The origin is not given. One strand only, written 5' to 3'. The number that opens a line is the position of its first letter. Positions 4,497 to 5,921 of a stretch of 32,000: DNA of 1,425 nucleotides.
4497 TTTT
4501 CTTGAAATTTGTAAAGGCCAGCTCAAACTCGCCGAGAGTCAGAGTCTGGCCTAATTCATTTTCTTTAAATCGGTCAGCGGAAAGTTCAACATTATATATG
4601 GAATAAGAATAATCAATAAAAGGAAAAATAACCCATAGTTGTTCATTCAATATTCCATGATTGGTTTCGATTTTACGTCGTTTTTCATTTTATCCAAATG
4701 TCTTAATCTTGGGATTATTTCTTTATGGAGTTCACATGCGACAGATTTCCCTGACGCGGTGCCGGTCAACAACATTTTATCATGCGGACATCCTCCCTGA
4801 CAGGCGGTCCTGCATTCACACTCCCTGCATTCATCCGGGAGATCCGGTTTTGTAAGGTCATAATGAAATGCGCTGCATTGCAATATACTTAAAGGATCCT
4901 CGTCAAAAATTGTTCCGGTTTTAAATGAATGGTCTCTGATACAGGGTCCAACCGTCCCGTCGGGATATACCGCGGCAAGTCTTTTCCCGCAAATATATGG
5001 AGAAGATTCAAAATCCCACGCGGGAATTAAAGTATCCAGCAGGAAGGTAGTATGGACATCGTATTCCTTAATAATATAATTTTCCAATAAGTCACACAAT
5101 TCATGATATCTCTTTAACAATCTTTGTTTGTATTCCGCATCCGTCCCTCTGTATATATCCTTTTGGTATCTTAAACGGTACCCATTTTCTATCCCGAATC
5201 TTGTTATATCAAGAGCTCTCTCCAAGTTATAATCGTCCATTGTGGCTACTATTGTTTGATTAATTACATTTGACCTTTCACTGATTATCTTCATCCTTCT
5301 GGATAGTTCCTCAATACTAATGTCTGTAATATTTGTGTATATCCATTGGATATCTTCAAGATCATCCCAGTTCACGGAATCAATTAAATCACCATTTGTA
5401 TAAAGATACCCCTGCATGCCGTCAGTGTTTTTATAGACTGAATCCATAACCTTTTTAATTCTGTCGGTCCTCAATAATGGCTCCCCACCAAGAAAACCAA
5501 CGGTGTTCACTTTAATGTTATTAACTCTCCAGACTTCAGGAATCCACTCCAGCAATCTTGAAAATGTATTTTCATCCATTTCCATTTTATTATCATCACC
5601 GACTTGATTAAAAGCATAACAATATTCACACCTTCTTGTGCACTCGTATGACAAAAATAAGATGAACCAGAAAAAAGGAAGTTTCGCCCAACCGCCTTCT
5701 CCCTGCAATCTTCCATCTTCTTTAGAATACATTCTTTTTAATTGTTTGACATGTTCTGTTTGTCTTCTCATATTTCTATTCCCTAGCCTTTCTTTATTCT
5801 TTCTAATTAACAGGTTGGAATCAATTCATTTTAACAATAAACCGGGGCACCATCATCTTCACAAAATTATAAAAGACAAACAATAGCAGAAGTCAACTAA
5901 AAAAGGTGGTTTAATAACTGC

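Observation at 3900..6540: AT-rich island with an orphan radical SAM/SPASM maturase and no clear substrate, at the truncated 5' end of fdhE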

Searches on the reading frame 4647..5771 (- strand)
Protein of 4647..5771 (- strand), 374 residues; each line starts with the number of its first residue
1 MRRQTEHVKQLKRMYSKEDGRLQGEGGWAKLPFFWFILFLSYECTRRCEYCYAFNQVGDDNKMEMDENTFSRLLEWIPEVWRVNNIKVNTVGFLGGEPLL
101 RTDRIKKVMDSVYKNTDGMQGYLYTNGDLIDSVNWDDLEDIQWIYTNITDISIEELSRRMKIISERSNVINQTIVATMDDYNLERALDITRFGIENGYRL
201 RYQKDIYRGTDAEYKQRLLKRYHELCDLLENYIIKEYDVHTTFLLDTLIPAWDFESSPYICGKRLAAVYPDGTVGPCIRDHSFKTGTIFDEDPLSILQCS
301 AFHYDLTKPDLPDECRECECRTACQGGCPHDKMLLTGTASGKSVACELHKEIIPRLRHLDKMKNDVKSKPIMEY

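Call 3: search_protein_families(library=pfam, proteins=[window:4647-5771:-], max_evalue=1)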
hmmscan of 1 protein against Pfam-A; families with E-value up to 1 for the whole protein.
window:4647-5771:- (374 aa): 3 families
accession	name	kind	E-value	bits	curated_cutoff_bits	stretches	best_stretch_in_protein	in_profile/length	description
PF04055.27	Radical_SAM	-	2e-07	31.8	29.5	1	41-160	4-116/166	Radical SAM superfamily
PF13353.11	Fer4_12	-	1.9e-06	28.7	22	1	37-133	9-97/137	4Fe-4S single cluster domain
PF13186.11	SPASM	-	3.7e-05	24.3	21.5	1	262-319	4-67/67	Iron-sulfur cluster-binding domain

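Call 4: search_protein_families(library=ncbifam, proteins=[window:4647-5771:-], max_evalue=1)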
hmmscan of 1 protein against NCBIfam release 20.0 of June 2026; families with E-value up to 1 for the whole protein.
window:4647-5771:- (374 aa): 69 families (the best 25 are shown)
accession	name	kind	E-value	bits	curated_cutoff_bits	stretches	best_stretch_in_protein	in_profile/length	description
NF047865.1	rSAM_PapB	equivalog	1.4e-16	60.6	340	2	37-117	6-83/330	PapB family radical SAM/SPASM ranthipeptide maturase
TIGR04064.1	rSAM_nif11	equivalog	1.4e-15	56.9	518.7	2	28-131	72-176/459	nif11-like peptide radical SAM maturase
TIGR04163.1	rSAM_cobopep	equivalog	1.3e-14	53.8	375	2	257-353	312-412/428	peptide-modifying radical SAM enzyme CbpB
TIGR03942.1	sulfatase_rSAM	equivalog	7.8e-13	48.2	349.45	2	261-351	254-348/363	anaerobic sulfatase maturase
TIGR03978.1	rSAM_paired_1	equivalog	4.9e-12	45.4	370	1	36-116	85-161/466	His-Xaa-Ser system radical SAM maturase HxsB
NF040492.1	not_ScfB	exception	2.2e-11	43.3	855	2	38-114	99-173/450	ScfB-related radical SAM/SPASM orphan maturase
NF041707.1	rSAM_YhhB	equivalog_domain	1.2e-10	40.9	445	2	42-138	10-111/369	cyclophane-forming radical SAM/SPASM peptide maturase YhhB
TIGR02109.1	PQQ_syn_pqqE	equivalog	1.4e-10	40.7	381.35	2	262-349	242-333/358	pyrroloquinoline quinone biosynthesis protein PqqE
NF038283.1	viperin_w_prok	equivalog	1.5e-10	40.7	180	1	39-144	7-110/281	viperin family antiviral radical SAM protein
TIGR03974.1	rSAM_six_Cys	equivalog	1.6e-10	40.4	425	2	38-115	101-176/451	thioether cross-link-forming SCIFF peptide maturase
TIGR04083.1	rSAM_pep_methan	hypoth_equivalog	2e-10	40.1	300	2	172-366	143-347/376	TIGR04083 family peptide-modifying radical SAM enzyme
TIGR04085.1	rSAM_more_4Fe4S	domain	2.7e-10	40.5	27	1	261-346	1-93/93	SPASM domain-containing protein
TIGR04084.1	rSAM_AF0577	subfamily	3.1e-10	39.5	225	2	39-140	2-91/347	TIGR04084 family radical SAM/SPASM domain-containing protein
TIGR04496.1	rSAM_XyeB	equivalog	5.1e-10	38.6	450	1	36-141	6-117/385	cyclophane-forming radical SAM/SPASM peptide maturase XyeB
TIGR04280.1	geopep_mat_rSAM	hypoth_equivalog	2.2e-09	36.8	400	1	36-117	86-163/428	geopeptide radical SAM maturase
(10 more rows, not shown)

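Call 6: find_homologous_proteins(query=window:4647-5771:-, max_evalue=0.001)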
Query window:4647-5771:- (374 aa): 397 proteins with E <= 0.001 among 1403 candidates; the best 120 are listed.
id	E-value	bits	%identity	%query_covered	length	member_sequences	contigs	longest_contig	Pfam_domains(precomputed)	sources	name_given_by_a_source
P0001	4.8e-257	870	98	100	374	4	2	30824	PF13186.12,PF04055.28,PF13353.12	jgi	-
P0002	2.6e-221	753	84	99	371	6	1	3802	PF04055.28,PF13353.12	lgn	-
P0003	2.2e-219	746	83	99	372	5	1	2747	PF04055.28,PF13353.12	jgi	-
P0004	2.5e-218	743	84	98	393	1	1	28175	PF04055.28,PF13353.12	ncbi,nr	ncbi:MAG: SPASM domain-containing protein [Peptococcaceae bacterium]|nr:SPASM domain-containing prot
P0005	5.5e-218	742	84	97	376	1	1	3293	PF04055.28,PF13353.12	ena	-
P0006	7.8e-218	741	83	98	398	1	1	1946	PF04055.28,PF13353.12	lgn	-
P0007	8.7e-217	738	81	98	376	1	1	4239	PF04055.28,PF13353.12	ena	-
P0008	4.2e-216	736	82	98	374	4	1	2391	PF04055.28,PF13353.12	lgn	-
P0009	5.5e-216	735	81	99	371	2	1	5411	PF04055.28,PF13353.12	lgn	-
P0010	6.1e-216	735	81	98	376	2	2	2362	PF04055.28,PF13353.12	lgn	-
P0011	1.6e-215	734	80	99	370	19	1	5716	PF04055.28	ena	-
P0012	2.9e-215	733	81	99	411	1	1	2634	PF04055.28,PF13353.12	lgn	-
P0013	6.9e-215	732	81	98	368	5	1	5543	PF04055.28,PF13353.12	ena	-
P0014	7.2e-215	732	82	98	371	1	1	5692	PF04055.28,PF13353.12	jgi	jgi:uncharacterized protein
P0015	8.2e-215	731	79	99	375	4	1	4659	PF04055.28,PF13353.12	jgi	jgi:radical SAM protein with 4Fe4S-binding SPASM domain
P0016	8.2e-215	731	81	98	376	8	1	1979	PF04055.28,PF13353.12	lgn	-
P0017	1.0e-214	731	82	98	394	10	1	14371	PF04055.28,PF13353.12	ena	-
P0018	3.4e-214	729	82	97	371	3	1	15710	PF04055.28,PF13353.12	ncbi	-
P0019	3.6e-214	729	80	99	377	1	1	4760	PF04055.28,PF13353.12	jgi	jgi:radical SAM protein with 4Fe4S-binding SPASM domain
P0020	4.1e-214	729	81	99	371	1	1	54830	PF04055.28,PF13353.12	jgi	-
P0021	7.0e-214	728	81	97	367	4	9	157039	PF04055.28,PF13353.12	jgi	-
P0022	1.1e-212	724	80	99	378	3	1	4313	PF04055.28,PF13353.12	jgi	jgi:uncharacterized protein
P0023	1.6e-212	724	80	99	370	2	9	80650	PF04055.28,PF13353.12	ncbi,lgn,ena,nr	ncbi:MAG: hypothetical protein APF81_23480 [Desulfosporosinus sp. BRH_c37]|nr:MAG: hypothetical prot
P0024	3.3e-212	723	80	99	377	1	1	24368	PF04055.28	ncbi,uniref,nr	ncbi:arylsulfatase regulator [Desulfocucumis palustris]|uniref:Arylsulfatase regulator n=1 Tax=Desul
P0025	7.4e-212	722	79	99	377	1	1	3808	PF04055.28,PF13353.12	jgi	jgi:radical SAM protein with 4Fe4S-binding SPASM domain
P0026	7.7e-212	722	79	99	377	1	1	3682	PF04055.28,PF13353.12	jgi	jgi:radical SAM protein with 4Fe4S-binding SPASM domain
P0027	9.8e-212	721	79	99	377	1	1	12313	PF04055.28,PF13353.12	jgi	jgi:radical SAM protein with 4Fe4S-binding SPASM domain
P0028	1.0e-211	721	81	98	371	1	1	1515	PF04055.28,PF13353.12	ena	-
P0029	1.9e-211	720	79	99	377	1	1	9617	PF04055.28,PF13353.12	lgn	-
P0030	2.8e-211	720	79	98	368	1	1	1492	PF04055.28,PF13353.12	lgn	-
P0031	3.0e-211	720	80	99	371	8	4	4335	PF04055.28,PF13353.12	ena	-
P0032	6.9e-211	718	79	99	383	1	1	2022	PF04055.28,PF13353.12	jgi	jgi:radical SAM protein with 4Fe4S-binding SPASM domain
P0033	1.2e-210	718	79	99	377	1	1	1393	PF04055.28,PF13353.12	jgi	-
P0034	2.5e-210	717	80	97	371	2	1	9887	PF04055.28,PF13353.12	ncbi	ncbi:MAG: SPASM domain-containing protein [Desulfosporosinus sp.]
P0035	2.9e-210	716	77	100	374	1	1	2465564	PF04055.28,PF13353.12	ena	-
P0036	3.2e-210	716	79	99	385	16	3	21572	PF04055.28,PF13353.12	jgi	jgi:uncharacterized protein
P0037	5.4e-210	715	79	98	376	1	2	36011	PF04055.28,PF13353.12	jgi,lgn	jgi:radical SAM protein with 4Fe4S-binding SPASM domain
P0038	9.4e-209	711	79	98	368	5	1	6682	PF04055.28,PF13353.12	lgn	-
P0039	3.0e-208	710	79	97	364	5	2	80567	PF04055.28,PF13353.12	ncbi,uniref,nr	ncbi:radical SAM protein [Desulfosporosinus sp.]|uniref:radical SAM/SPASM domain-containing protein 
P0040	3.2e-208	710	79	99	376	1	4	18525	PF04055.28,PF13353.12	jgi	jgi:radical SAM protein with 4Fe4S-binding SPASM domain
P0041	3.7e-208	709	77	99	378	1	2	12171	PF04055.28,PF13353.12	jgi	jgi:radical SAM protein with 4Fe4S-binding SPASM domain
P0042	6.1e-208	709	79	99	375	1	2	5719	PF04055.28,PF13353.12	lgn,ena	-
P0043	1.1e-207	708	79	97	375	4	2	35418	PF04055.28,PF13353.12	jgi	jgi:radical SAM protein with 4Fe4S-binding SPASM domain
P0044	1.2e-207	708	79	98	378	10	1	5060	PF04055.28,PF13353.12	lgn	-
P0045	1.3e-207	708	79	97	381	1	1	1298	PF04055.28,PF13353.12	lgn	-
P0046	2.9e-207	707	77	98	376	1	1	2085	PF04055.28,PF13353.12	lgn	-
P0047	3.3e-207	706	79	99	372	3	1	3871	PF04055.28,PF13353.12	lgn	-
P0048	3.5e-207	706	79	97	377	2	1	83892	PF04055.28,PF13353.12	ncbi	-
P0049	5.6e-207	706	78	99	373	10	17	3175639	PF04055.28,PF13353.12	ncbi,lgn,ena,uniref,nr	ncbi:radical SAM/SPASM domain-containing protein [Syntrophorhabdus aromaticivorans]|uniref:SPASM dom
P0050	1.1e-206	705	76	99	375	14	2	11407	PF04055.28,PF13353.12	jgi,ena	jgi:radical SAM protein with 4Fe4S-binding SPASM domain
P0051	1.4e-206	704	81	95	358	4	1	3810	PF04055.28,PF13353.12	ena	-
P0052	1.5e-206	704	79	97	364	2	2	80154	PF04055.28,PF13353.12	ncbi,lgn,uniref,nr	ncbi:radical SAM/SPASM domain-containing protein [Desulfosporosinus lacus]|uniref:Radical SAM core d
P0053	1.6e-206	704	78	97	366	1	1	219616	PF04055.28,PF13353.12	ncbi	ncbi:MAG: radical SAM protein [Spirochaetota bacterium]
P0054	3.0e-206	703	79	97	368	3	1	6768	PF04055.28,PF13353.12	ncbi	-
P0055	5.1e-206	702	76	99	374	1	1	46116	PF04055.28,PF13353.12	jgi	jgi:radical SAM protein with 4Fe4S-binding SPASM domain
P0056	8.3e-206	702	81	94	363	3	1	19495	PF04055.28,PF13353.12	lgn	-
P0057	9.6e-206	702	78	97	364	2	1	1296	PF04055.28,PF13353.12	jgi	-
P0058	1.6e-205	701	78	98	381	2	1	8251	PF04055.28,PF13353.12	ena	-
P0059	1.8e-205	701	78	98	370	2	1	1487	PF04055.28,PF13353.12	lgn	-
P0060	2.0e-205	700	79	95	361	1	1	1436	PF04055.28,PF13353.12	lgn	-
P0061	2.0e-205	700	75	99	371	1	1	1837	PF04055.28,PF13353.12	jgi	jgi:uncharacterized protein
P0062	4.0e-205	699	77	98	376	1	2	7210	PF04055.28,PF13353.12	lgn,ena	-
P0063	4.5e-205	699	76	99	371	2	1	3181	PF04055.28,PF13353.12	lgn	-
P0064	1.1e-204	698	77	98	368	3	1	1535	PF04055.28,PF13353.12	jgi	jgi:radical SAM protein with 4Fe4S-binding SPASM domain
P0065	1.3e-204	698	77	97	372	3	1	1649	PF04055.28,PF13353.12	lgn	-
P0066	5.0e-204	696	78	97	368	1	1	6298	PF04055.28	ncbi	-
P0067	5.5e-204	696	77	98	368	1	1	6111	PF04055.28,PF13353.12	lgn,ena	-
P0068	1.9e-203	694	78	99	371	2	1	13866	PF04055.28,PF13353.12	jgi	jgi:uncharacterized protein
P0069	3.2e-203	693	75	99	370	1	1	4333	PF04055.28,PF13353.12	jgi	jgi:radical SAM protein with 4Fe4S-binding SPASM domain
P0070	3.3e-203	693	77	97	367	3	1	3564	PF04055.28,PF13353.12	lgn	-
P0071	5.0e-203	693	76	99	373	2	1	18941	PF04055.28,PF13353.12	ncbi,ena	-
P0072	8.2e-203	692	77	97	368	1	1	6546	PF04055.28,PF13353.12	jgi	jgi:radical SAM protein with 4Fe4S-binding SPASM domain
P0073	1.0e-202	692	76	98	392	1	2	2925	PF04055.28,PF13353.12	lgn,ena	-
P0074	3.9e-202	690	74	98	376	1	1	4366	PF04055.28,PF13353.12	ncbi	ncbi:SPASM domain-containing protein [Acidobacteriota bacterium]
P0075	4.1e-202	690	78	94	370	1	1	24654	PF04055.28,PF13353.12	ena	-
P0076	5.0e-202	689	77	98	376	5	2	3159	PF04055.28,PF13353.12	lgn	-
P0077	1.4e-201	688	75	97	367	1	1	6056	PF04055.28,PF13353.12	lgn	-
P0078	2.4e-201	687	75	98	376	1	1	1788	PF04055.28,PF13353.12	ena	-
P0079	2.7e-201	687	74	100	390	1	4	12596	PF04055.28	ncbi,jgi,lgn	jgi:uncharacterized protein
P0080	3.8e-201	686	75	99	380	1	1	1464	PF04055.28,PF13353.12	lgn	-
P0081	5.1e-201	686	76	99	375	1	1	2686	PF04055.28,PF13353.12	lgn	-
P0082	5.4e-201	686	78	95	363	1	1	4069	PF04055.28,PF13353.12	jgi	jgi:radical SAM protein with 4Fe4S-binding SPASM domain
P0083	7.0e-201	685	77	98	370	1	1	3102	PF04055.28,PF13353.12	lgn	-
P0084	9.4e-201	685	76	99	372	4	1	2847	PF04055.28,PF13353.12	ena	-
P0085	1.2e-200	685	75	98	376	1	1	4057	PF04055.28,PF13353.12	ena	-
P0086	1.9e-200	684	76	98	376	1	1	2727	PF04055.28,PF13353.12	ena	-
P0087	1.9e-200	684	75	97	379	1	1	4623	PF04055.28,PF13353.12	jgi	jgi:radical SAM protein with 4Fe4S-binding SPASM domain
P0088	2.4e-200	684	79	95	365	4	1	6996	PF04055.28,PF13353.12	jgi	jgi:Arylsulfatase regulator (Fe-S oxidoreductase)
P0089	3.2e-200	683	75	98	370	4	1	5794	PF04055.28,PF13353.12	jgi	jgi:radical SAM protein with 4Fe4S-binding SPASM domain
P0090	4.1e-200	683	75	97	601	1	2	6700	PF00440.30,PF04055.28,PF13353.12,PF17932.7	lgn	-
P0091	7.8e-200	682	75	98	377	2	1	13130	PF04055.28,PF13353.12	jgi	jgi:radical SAM protein with 4Fe4S-binding SPASM domain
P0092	1.1e-199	681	77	98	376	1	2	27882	PF04055.28,PF13353.12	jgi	jgi:uncharacterized protein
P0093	1.2e-199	681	75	98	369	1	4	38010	PF04055.28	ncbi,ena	-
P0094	1.8e-199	681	76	95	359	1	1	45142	PF04055.28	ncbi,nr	ncbi:MAG: SPASM domain-containing protein [Deltaproteobacteria bacterium]|nr:SPASM domain-containing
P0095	2.1e-199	681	75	97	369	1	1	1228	PF04055.28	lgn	-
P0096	5.5e-199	679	78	95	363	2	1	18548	PF04055.28,PF13353.12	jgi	jgi:radical SAM protein with 4Fe4S-binding SPASM domain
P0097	1.5e-198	678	75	98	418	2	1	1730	PF04055.28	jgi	jgi:uncharacterized protein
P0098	1.8e-198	678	76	96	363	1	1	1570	PF04055.28,PF13353.12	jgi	jgi:radical SAM protein with 4Fe4S-binding SPASM domain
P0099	3.6e-198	677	74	99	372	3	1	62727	PF04055.28,PF13353.12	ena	-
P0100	6.5e-198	676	74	98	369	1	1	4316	PF04055.28,PF13353.12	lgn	-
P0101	1.3e-197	675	77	94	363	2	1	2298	PF04055.28,PF13353.12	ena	-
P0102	3.6e-197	673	79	92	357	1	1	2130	PF04055.28,PF13353.12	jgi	jgi:uncharacterized protein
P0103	4.2e-197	673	73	99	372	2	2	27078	PF04055.28,PF13353.12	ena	-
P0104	7.1e-197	672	75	97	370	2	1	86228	PF04055.28,PF13353.12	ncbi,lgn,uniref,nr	ncbi:pyrroloquinoline quinone biosynthesis protein PqqE [Sporotomaculum syntrophicum]|uniref:Pyrrolo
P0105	1.6e-196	671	76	98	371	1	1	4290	PF04055.28,PF13353.12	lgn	-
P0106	1.7e-196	671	74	98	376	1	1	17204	PF04055.28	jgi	jgi:radical SAM protein with 4Fe4S-binding SPASM domain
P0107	5.3e-196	669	72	98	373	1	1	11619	PF04055.28,PF13353.12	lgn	-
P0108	5.8e-196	669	75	97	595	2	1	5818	PF00440.30,PF04055.28,PF13353.12,PF17932.7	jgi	-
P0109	5.9e-196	669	73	98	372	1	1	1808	PF04055.28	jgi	-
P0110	9.5e-196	669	71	98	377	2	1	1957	PF04055.28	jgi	jgi:uncharacterized protein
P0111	1.3e-195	668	75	97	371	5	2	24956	PF04055.28,PF13353.12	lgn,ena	-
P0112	1.5e-195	668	71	98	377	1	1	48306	PF04055.28,PF13353.12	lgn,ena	-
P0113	2.3e-195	667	77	95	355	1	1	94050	PF04055.28,PF13353.12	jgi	jgi:radical SAM protein with 4Fe4S-binding SPASM domain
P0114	4.9e-195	666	74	99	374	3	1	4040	PF04055.28,PF13353.12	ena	-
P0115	7.5e-195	666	76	94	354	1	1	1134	PF04055.28,PF13353.12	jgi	jgi:uncharacterized protein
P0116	8.1e-195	666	72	97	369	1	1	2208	PF04055.28,PF13353.12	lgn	-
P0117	9.0e-195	665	73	98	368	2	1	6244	PF04055.28,PF13353.12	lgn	-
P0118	1.1e-194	665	75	94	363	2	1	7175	PF04055.28,PF13353.12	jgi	jgi:uncharacterized protein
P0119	1.4e-194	665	72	99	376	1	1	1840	PF04055.28,PF13353.12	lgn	-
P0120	1.8e-194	664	73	98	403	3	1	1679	PF04055.28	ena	-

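Call 7: find_encoding_contigs(protein=P0049, flank=8000, max_places=3)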
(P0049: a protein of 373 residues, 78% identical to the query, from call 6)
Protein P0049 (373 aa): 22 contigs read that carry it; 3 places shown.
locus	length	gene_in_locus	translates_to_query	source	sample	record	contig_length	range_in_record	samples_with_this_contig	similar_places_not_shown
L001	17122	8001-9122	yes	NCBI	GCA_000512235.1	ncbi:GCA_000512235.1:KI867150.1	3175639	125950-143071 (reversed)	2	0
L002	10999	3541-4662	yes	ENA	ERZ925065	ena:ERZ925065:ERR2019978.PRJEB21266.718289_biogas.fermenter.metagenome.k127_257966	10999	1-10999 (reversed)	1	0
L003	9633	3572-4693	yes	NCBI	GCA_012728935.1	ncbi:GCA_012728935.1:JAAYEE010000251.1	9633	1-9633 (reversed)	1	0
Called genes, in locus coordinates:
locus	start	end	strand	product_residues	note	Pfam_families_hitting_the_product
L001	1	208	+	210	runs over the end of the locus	PF13181:TPR_8 (faint)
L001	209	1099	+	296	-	-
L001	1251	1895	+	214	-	PF00753:Lactamase_B, PF19583:ODP (weak)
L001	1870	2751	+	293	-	PF01734:Patatin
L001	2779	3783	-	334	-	PF00152:tRNA-synt_2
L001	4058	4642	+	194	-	-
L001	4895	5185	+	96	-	PF02922:CBM_48, PF16561:AMPK1_CBM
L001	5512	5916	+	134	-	PF10861:DUF2784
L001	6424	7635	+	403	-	PF03453:MoeA_N, PF00994:MoCF_biosynth, PF03454:MoeA_C (weak)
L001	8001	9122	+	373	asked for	PF13353:Fer4_12 (weak), PF04055:Radical_SAM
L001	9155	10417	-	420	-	PF03453:MoeA_N, PF00994:MoCF_biosynth, PF03454:MoeA_C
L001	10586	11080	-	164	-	PF13340:DUF4096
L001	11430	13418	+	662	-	PF02730:AFOR_N, PF01314:AFOR_C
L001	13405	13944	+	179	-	PF12838:Fer4_7 (faint), PF12837:Fer4_6 (weak), PF13237:Fer4_10 (faint)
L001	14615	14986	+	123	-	PF06050:HGD-D (weak)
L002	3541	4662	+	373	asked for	PF13353:Fer4_12 (weak), PF04055:Radical_SAM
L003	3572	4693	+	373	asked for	PF13353:Fer4_12 (weak), PF04055:Radical_SAM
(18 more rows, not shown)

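Call 8: find_encoding_contigs(protein=P0023, flank=8000, max_places=3)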
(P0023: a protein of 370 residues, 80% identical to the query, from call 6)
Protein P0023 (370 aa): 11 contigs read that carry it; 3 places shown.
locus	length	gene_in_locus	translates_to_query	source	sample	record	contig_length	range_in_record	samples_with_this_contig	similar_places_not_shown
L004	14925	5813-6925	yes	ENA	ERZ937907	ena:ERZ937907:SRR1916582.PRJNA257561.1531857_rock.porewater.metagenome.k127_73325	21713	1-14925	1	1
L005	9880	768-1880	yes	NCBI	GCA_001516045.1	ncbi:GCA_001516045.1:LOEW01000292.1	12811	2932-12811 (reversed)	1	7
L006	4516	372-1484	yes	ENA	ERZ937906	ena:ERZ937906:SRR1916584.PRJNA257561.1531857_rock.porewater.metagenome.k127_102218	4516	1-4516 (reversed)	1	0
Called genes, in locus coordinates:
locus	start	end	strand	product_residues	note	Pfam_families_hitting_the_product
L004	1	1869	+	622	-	?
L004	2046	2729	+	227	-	PF02662:FlpD, PF12840:HTH_20 (faint), PF01022:HTH_5, PF12802:MarR_2 (weak), PF21476:PF0610-like_N (weak)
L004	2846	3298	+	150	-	PF01257:2Fe-2S_thioredx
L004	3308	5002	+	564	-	PF01257:2Fe-2S_thioredx, PF01512:Complex1_51K, PF10531:SLBB (faint), PF10589:NADH_4Fe-4S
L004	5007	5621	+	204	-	PF00111:Fer2, PF13510:Fer2_4, PF00037:Fer4 (faint), PF12838:Fer4_7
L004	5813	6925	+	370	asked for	PF13353:Fer4_12 (faint), PF04055:Radical_SAM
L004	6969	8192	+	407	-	PF03453:MoeA_N, PF00994:MoCF_biosynth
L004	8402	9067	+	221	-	PF00293:NUDIX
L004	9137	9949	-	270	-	PF00795:CN_hydrolase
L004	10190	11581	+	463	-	PF01565:FAD_binding_4, PF02913:FAD-oxidase_C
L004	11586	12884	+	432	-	PF12838:Fer4_7 (weak), PF13183:Fer4_8, PF13237:Fer4_10 (faint), PF13534:Fer4_17, PF02754:CCG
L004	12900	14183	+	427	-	PF09861:Lar_N, PF21113:LarA_C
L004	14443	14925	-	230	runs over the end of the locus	PF00005:ABC_tran, PF13304:AAA_21 (faint)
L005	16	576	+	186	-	PF00111:Fer2 (weak), PF13510:Fer2_4, PF00037:Fer4 (faint), PF12838:Fer4_7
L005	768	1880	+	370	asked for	PF13353:Fer4_12 (faint), PF04055:Radical_SAM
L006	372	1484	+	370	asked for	PF13353:Fer4_12 (faint), PF04055:Radical_SAM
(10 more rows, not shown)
